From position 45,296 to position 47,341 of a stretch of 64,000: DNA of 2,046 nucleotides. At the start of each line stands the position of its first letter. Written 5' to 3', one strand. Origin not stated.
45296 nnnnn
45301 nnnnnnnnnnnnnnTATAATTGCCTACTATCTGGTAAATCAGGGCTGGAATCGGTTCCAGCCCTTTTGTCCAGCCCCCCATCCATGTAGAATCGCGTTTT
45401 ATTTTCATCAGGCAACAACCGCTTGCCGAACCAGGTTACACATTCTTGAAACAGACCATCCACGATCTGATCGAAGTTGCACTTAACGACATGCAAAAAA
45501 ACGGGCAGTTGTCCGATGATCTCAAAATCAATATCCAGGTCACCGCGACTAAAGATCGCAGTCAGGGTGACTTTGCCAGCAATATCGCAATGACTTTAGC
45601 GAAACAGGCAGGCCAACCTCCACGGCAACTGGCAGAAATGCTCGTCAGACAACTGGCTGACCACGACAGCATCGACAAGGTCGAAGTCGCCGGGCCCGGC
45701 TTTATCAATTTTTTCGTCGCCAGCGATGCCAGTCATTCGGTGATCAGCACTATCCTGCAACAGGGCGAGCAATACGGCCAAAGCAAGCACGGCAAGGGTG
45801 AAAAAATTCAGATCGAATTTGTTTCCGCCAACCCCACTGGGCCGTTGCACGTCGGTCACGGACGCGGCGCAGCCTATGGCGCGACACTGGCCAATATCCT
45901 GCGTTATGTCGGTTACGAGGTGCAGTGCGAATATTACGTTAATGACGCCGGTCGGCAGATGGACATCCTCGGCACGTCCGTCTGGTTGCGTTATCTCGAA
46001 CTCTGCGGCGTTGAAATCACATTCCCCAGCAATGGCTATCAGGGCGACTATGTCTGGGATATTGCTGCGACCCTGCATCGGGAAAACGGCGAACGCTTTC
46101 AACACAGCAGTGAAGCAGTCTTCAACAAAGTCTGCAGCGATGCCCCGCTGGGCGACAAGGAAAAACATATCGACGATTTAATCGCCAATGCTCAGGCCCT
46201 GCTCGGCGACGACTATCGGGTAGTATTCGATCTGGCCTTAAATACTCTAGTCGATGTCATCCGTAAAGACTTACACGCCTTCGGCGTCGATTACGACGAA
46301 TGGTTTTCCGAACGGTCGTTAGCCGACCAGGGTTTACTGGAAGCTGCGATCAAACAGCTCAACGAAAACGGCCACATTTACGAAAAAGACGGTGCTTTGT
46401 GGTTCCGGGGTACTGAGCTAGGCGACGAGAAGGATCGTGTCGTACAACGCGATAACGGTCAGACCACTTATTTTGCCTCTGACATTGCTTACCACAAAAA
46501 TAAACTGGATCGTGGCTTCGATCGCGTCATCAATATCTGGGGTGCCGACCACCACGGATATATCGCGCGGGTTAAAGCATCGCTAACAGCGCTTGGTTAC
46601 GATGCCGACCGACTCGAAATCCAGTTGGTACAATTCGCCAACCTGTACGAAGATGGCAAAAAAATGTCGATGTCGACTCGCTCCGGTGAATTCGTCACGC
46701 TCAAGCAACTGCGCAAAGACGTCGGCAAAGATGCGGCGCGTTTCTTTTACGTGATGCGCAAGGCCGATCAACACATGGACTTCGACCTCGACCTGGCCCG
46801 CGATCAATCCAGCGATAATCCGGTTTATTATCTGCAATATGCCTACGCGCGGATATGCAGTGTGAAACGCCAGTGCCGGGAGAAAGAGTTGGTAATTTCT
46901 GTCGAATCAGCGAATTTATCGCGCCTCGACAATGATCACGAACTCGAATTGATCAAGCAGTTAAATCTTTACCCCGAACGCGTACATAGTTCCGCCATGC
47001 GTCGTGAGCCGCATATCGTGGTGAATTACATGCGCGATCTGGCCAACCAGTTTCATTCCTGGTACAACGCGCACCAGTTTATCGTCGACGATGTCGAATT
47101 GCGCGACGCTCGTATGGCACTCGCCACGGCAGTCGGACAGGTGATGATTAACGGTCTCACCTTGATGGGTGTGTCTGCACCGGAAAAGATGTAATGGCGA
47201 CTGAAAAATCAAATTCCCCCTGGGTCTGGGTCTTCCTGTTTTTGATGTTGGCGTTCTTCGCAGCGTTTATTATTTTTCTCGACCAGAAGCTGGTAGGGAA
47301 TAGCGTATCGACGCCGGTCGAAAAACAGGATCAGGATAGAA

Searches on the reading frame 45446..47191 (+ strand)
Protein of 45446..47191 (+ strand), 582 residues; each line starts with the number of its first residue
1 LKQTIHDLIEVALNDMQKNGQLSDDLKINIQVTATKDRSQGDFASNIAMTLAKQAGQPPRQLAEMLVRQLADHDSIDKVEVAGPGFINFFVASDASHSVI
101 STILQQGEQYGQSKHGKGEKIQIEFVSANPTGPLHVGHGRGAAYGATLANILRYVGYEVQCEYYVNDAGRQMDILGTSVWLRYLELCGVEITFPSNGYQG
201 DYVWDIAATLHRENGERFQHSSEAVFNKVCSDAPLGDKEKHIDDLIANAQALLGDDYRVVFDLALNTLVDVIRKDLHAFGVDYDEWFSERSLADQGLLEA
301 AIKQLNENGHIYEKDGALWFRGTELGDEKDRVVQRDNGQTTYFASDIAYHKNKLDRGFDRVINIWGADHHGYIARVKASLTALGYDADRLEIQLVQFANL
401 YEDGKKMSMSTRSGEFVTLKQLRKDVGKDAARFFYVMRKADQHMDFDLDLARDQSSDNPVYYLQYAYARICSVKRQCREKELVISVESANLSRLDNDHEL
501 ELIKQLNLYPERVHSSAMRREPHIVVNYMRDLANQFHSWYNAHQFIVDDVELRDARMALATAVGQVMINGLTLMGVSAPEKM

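Call 24: search_protein_families(library=pfam, proteins=[window:45446-47191:+], max_evalue=0.001)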
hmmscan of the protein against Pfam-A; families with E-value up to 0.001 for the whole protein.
window:45446-47191:+ (582 aa): 4 families
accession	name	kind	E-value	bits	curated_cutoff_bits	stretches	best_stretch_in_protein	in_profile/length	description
PF05746.21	DALR_1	-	5.5e-32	110.7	22.3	1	463-582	1-117/117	DALR anticodon binding domain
PF00750.26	tRNA-synt_1d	-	4.1e-26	92.2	23.3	1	100-428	2-300/349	tRNA synthetases class I (R), catalytic domain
PF03485.21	Arg_tRNA_synt_N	-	5.8e-26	91.4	21.5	1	4-91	2-85/85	Arginyl tRNA synthetase N terminal domain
PF09334.17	tRNA-synt_1g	-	3e-07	30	20.1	0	269-321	71-123/391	tRNA synthetases class I (M)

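Call 43: find_homologous_proteins(query=window:45446-47191:+, max_evalue=1e-50)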
Query window:45446-47191:+ (582 aa): 8000 proteins with E <= 1e-50 among 8000 candidates; the best 120 are listed.
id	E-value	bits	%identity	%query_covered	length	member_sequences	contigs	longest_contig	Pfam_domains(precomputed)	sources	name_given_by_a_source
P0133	0.0e+0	1324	100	100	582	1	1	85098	PF09334.18,PF05746.22,PF00750.26,PF03485.22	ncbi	-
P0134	0.0e+0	1284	96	100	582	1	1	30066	PF09334.18,PF05746.22,PF00750.26,PF03485.22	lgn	-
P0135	0.0e+0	1277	96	100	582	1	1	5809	PF09334.18,PF05746.22,PF00750.26,PF03485.22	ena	-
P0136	0.0e+0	1246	94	100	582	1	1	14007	PF09334.18,PF05746.22,PF00750.26,PF03485.22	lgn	-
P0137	0.0e+0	1216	91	100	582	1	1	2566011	PF09334.18,PF05746.22,PF00750.26,PF03485.22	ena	-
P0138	0.0e+0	1215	90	100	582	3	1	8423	PF09334.18,PF05746.22,PF00750.26,PF03485.22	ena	-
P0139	0.0e+0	1187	88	100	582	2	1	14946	PF09334.18,PF05746.22,PF00750.26,PF03485.22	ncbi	-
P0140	0.0e+0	1181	88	100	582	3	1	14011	PF09334.18,PF05746.22,PF00750.26,PF03485.22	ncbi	-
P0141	0.0e+0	1167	87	100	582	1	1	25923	PF09334.18,PF05746.22,PF00750.26,PF03485.22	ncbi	-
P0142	0.0e+0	1166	87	100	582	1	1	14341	PF09334.18,PF05746.22,PF00750.26,PF03485.22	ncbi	-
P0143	0.0e+0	1149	85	100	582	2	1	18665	PF09334.18,PF05746.22,PF00750.26,PF03485.22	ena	-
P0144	0.0e+0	1148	85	100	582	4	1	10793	PF09334.18,PF05746.22,PF00750.26,PF03485.22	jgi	-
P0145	0.0e+0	1148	85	100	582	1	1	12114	PF09334.18,PF05746.22,PF00750.26,PF03485.22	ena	-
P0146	0.0e+0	1148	85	100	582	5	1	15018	PF09334.18,PF05746.22,PF00750.26,PF03485.22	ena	-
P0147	0.0e+0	1147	85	100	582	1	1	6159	PF09334.18,PF05746.22,PF00750.26,PF03485.22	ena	-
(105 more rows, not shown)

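Call 44: find_encoding_contigs(protein=P0137, flank=10000, max_places=1)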
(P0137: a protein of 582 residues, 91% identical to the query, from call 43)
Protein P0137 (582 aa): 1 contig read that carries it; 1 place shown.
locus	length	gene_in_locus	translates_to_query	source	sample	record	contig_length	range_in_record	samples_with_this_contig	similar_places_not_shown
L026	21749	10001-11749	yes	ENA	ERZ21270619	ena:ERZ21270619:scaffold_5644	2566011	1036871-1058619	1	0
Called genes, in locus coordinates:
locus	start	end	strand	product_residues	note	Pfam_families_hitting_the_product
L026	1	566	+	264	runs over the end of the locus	-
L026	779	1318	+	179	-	-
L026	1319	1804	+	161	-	-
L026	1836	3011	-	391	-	PF05762:VWA_CoxE (weak)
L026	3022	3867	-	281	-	PF00158:Sigma54_activat (faint), PF07724:AAA_2, PF13401:AAA_22 (weak), PF00004:AAA, PF07728:AAA_5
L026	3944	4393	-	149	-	PF03625:DUF302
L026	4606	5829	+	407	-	PF01321:Creatinase_N, PF00557:Peptidase_M24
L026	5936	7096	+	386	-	PF13416:SBP_bac_8, PF13343:SBP_bac_6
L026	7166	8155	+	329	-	PF00005:ABC_tran, PF13304:AAA_21 (faint), PF08402:TOBE_2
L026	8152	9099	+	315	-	PF00528:BPD_transp_1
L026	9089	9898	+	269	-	PF00528:BPD_transp_1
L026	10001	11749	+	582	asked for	PF03485:Arg_tRNA_synt_N, PF00750:tRNA-synt_1d, PF09334:tRNA-synt_1g (faint), PF05746:DALR_1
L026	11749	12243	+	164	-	PF05036:SPOR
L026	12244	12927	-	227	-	PF01863:YgjP-like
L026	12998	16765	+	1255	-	PF00270:DEAD, PF00271:Helicase_C, PF21010:HA2_C, PF07717:OB_NTP_bind, PF11898:DUF3418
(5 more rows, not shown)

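Call 45: find_encoding_contigs(protein=P0134, flank=10000, max_places=1)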
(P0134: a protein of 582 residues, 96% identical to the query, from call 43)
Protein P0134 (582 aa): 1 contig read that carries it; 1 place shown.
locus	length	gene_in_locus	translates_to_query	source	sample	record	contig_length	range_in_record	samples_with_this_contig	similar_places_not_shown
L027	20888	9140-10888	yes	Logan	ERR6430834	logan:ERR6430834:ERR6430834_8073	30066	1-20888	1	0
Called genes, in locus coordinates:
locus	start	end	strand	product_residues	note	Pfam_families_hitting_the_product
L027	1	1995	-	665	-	?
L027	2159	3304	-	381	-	PF00266:Aminotran_5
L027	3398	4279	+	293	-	PF00126:HTH_1, PF03466:LysR_substrate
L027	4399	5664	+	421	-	PF01663:Phosphodiest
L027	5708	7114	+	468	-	PF00171:Aldedh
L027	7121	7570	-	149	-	PF03625:DUF302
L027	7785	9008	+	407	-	PF01321:Creatinase_N, PF00557:Peptidase_M24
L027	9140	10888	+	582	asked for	PF03485:Arg_tRNA_synt_N, PF00750:tRNA-synt_1d, PF09334:tRNA-synt_1g (faint), PF00750:tRNA-synt_1d, PF05746:DALR_1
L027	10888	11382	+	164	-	PF05036:SPOR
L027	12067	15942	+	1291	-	PF00270:DEAD, PF00271:Helicase_C, PF21010:HA2_C, PF07717:OB_NTP_bind, PF11898:DUF3418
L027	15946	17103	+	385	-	PF26049:RLMG_N, PF08468:MTS_N (faint), PF13649:Methyltransf_25 (faint), PF05175:MTS, PF06325:PrmA (weak), PF13847:Methyltransf_31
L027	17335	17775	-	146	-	-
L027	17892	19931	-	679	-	PF21419:RoxA-like_Cyt-c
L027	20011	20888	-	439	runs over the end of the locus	-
